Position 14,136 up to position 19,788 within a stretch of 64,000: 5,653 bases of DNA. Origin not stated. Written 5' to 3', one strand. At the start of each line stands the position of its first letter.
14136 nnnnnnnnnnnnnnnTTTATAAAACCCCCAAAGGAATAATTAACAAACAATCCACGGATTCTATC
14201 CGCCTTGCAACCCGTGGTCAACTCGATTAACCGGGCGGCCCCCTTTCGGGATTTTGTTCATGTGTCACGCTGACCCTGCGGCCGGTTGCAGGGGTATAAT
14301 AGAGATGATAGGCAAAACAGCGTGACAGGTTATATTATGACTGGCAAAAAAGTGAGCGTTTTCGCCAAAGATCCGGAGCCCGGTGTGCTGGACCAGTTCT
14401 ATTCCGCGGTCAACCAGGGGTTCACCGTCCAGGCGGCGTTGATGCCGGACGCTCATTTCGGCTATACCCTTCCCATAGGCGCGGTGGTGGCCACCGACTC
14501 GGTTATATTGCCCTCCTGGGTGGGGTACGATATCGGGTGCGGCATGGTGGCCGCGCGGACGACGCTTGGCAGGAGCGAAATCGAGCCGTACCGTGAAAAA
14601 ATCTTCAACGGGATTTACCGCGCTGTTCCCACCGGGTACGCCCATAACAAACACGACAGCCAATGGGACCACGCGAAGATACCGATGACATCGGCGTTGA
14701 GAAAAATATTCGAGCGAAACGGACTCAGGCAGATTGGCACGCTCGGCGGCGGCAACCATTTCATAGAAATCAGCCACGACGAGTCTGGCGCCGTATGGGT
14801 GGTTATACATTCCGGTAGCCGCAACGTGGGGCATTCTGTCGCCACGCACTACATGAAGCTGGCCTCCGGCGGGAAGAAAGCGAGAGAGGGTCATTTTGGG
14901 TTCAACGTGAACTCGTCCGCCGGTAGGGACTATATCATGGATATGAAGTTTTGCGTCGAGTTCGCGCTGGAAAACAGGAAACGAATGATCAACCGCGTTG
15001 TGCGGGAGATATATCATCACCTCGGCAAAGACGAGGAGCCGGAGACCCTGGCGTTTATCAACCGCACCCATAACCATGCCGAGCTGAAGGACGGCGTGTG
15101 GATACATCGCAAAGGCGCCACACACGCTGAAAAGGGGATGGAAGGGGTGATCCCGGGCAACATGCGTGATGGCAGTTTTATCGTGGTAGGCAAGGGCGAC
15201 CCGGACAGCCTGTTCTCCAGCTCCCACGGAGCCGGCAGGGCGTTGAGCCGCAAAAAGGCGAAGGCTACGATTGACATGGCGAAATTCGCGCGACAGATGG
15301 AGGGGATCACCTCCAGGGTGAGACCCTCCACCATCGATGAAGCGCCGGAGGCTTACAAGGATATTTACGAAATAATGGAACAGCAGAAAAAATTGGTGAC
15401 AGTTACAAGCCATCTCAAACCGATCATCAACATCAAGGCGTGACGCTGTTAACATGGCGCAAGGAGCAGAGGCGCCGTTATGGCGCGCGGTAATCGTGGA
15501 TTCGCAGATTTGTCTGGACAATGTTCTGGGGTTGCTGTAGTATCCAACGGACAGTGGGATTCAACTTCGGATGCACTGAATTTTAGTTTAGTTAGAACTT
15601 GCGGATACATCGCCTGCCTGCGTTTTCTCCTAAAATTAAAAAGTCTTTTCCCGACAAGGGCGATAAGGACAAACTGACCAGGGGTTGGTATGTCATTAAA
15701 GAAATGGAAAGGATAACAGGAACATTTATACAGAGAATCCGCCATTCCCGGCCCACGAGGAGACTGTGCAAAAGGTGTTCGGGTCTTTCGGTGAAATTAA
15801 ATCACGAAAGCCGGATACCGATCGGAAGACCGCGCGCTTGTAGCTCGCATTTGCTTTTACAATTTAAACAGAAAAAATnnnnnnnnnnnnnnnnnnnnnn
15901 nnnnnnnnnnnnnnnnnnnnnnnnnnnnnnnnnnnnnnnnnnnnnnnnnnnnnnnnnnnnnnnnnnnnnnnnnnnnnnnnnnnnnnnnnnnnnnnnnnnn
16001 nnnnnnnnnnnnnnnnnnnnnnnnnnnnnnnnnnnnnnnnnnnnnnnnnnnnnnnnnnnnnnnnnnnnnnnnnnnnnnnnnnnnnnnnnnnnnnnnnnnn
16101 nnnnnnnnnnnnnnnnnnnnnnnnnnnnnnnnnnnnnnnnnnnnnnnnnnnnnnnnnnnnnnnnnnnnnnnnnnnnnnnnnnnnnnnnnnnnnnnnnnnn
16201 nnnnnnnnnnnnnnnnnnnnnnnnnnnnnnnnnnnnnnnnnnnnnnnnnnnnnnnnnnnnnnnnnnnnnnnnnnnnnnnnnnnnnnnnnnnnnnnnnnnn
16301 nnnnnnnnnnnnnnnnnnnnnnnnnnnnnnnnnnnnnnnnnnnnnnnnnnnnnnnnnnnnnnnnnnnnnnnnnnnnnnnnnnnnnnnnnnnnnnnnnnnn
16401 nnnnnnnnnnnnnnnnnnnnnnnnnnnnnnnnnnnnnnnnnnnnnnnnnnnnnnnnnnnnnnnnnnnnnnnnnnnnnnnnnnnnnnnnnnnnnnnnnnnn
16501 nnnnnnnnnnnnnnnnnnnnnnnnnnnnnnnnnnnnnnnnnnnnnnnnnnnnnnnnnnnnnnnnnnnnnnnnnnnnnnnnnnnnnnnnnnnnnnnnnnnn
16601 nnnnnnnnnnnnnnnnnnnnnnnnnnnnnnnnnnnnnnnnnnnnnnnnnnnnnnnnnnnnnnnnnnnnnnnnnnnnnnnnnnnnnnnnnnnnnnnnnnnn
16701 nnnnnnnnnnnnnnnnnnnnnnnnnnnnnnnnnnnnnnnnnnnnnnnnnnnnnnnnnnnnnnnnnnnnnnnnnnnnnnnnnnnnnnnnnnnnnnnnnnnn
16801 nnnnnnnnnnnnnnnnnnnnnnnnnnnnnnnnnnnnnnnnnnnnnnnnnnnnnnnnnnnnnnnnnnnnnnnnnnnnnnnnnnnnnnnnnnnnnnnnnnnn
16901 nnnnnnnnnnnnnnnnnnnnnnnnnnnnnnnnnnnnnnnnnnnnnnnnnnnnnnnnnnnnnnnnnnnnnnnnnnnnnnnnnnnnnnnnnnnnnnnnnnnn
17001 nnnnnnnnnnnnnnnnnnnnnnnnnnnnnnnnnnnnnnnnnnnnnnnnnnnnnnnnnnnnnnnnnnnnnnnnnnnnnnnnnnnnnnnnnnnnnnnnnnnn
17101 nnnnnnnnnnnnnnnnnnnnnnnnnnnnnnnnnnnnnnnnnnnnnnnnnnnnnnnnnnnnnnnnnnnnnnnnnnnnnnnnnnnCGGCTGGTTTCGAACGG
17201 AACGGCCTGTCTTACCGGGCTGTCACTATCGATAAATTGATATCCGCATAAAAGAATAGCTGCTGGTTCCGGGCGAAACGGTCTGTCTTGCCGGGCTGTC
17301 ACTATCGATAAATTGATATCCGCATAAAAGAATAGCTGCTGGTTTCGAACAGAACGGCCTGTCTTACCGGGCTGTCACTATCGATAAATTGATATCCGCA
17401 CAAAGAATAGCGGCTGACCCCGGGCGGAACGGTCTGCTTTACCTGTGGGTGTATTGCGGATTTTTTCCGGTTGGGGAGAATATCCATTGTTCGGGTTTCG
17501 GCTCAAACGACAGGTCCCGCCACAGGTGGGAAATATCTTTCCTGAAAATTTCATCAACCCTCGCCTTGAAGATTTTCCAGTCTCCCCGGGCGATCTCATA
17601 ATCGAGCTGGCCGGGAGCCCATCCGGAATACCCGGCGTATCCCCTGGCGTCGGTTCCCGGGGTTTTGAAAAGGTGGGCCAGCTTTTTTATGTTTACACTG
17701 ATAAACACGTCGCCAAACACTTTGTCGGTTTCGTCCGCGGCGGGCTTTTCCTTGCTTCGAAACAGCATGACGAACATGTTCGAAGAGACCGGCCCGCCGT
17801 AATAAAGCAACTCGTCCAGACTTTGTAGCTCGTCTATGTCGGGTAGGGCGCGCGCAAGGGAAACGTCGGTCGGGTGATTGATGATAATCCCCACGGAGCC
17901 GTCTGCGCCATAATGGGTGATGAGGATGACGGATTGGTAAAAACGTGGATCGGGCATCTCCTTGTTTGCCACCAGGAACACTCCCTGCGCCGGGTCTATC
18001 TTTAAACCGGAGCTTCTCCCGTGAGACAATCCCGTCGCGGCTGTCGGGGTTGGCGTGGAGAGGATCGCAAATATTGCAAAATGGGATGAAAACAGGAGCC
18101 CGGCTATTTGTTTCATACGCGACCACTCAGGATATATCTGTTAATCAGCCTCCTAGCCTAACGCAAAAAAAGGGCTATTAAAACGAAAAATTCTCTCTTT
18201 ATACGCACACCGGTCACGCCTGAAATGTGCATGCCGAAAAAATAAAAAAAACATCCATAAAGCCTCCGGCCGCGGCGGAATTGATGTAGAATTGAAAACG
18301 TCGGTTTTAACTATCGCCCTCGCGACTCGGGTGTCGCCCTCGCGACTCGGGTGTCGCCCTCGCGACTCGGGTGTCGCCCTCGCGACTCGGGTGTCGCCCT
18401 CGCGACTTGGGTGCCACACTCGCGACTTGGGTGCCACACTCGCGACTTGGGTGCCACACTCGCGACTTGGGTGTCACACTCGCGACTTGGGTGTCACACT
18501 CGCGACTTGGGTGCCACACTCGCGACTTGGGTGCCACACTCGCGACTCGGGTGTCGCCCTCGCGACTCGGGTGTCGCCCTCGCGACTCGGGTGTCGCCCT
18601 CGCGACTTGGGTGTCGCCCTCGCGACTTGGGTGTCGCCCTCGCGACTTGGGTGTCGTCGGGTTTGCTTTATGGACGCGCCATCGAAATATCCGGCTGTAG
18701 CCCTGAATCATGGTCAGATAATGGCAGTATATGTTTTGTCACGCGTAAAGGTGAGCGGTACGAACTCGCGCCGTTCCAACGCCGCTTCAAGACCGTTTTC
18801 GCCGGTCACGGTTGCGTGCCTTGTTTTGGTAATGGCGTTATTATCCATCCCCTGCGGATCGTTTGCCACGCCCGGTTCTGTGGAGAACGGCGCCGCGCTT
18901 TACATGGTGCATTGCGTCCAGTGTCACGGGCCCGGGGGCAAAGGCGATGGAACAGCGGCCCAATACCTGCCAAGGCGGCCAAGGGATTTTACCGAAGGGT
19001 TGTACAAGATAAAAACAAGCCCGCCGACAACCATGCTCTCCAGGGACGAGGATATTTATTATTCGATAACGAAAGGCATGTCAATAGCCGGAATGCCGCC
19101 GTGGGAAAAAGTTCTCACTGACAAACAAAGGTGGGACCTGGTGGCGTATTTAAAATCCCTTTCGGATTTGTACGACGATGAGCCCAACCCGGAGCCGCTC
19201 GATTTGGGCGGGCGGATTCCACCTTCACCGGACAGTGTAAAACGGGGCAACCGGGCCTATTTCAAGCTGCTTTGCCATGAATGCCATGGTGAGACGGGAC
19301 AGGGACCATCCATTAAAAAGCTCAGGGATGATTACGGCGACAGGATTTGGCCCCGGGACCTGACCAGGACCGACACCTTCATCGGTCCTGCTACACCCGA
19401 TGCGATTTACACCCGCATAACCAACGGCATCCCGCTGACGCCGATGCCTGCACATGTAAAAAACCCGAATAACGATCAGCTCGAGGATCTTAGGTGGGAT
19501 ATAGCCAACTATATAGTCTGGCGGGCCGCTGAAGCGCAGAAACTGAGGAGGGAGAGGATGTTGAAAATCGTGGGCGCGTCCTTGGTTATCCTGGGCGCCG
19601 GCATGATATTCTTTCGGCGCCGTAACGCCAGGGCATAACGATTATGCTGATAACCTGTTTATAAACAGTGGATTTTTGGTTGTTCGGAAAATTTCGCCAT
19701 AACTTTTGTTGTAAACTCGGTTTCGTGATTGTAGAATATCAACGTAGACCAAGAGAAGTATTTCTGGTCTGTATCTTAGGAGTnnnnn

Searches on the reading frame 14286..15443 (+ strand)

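Call 57: search_protein_families(library=pfam, proteins=[window:14286-15443:+], max_evalue=0.01)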
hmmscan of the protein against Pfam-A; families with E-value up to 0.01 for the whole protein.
window:14286-15443:+ (385 aa): 1 family
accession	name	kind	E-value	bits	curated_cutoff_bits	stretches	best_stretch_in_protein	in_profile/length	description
PF01139.22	RtcB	-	3.4e-90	303.7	27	2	136-384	133-425/426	tRNA-splicing ligase RtcB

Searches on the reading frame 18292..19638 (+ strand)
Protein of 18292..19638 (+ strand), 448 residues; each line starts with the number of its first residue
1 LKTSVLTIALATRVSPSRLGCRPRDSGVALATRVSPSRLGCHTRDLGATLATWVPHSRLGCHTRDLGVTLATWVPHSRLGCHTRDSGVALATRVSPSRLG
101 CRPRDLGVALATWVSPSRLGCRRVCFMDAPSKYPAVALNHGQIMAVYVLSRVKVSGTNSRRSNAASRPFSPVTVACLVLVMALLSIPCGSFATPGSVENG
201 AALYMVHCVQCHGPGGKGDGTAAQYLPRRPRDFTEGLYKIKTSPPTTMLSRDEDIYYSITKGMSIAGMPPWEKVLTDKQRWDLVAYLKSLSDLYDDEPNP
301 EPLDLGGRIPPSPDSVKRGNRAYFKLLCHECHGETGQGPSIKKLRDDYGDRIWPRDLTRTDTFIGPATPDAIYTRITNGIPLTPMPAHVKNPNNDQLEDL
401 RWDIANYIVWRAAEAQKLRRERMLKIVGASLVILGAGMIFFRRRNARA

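Call 3: search_protein_families(library=pfam, proteins=[window:18292-19638:+], max_evalue=0.1)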
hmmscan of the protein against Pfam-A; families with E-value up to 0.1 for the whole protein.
window:18292-19638:+ (448 aa): 2 families
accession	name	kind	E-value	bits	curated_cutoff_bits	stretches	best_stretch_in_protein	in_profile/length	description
PF13442.11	Cytochrome_CBB3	-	8.7e-22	77.7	27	2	197-287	3-68/68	Cytochrome C oxidase, cbb3-type, subunit III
PF00034.26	Cytochrom_C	-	2.3e-17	64.5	21.3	2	197-291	1-90/90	Cytochrome c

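Call 4: search_protein_families(library=ncbifam, proteins=[window:18292-19638:+], max_evalue=0.1)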
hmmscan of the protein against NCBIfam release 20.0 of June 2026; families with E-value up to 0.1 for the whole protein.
window:18292-19638:+ (448 aa): 12 families
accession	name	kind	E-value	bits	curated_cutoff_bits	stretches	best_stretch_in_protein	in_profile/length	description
NF011054.0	PRK14486.1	equivalog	7.7e-11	42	447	1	196-290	214-290/294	putative bifunctional cbb3-type cytochrome c oxidase subunit II/cytochrome c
TIGR00782.1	ccoP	equivalog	5.7e-09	35.7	179.95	1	198-398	108-272/285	cytochrome-c oxidase, cbb3-type subunit III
NF050122.1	bc1_QcrC_actin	exception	1.9e-06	27.4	200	1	195-220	39-64/253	cytochrome bc1 complex diheme cytochrome c subunit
NF033864.1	cytochrome579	equivalog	2.5e-06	27.3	280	1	207-291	61-140/179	cytochrome 579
NF045930.1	Cytc6PetJCyano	equivalog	2.8e-06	27.3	135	1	174-216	5-47/110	cytochrome c6 PetJ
NF040606.1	CytoC_perox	subfamily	0.00021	20.6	150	0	196-219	297-320/524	di-heme-cytochrome C peroxidase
TIGR04494.1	c550_PedF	equivalog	0.0016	18.4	122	1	196-290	50-130/133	cytochrome c-550 PedF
NF045773.1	cytochro_C550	exception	0.0021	18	125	0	320-346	52-81/118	cytochrome c550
TIGR03872.1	cytochrome_MoxG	equivalog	0.0062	16.7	147.8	0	196-218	43-65/133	cytochrome c(L), periplasmic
TIGR03806.1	chp_HNE_0200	subfamily_domain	0.0099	15.1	313.3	0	197-239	209-252/314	SO2930 family diheme c-type cytochrome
TIGR02603.1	CxxCH_TIGR02603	domain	0.025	14.6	68.15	0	196-218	2-24/134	putative heme-binding domain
TIGR03874.1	4cys_cytochr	equivalog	0.057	13.2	161.75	0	202-222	38-58/143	c-type cytochrome, methanol metabolism-related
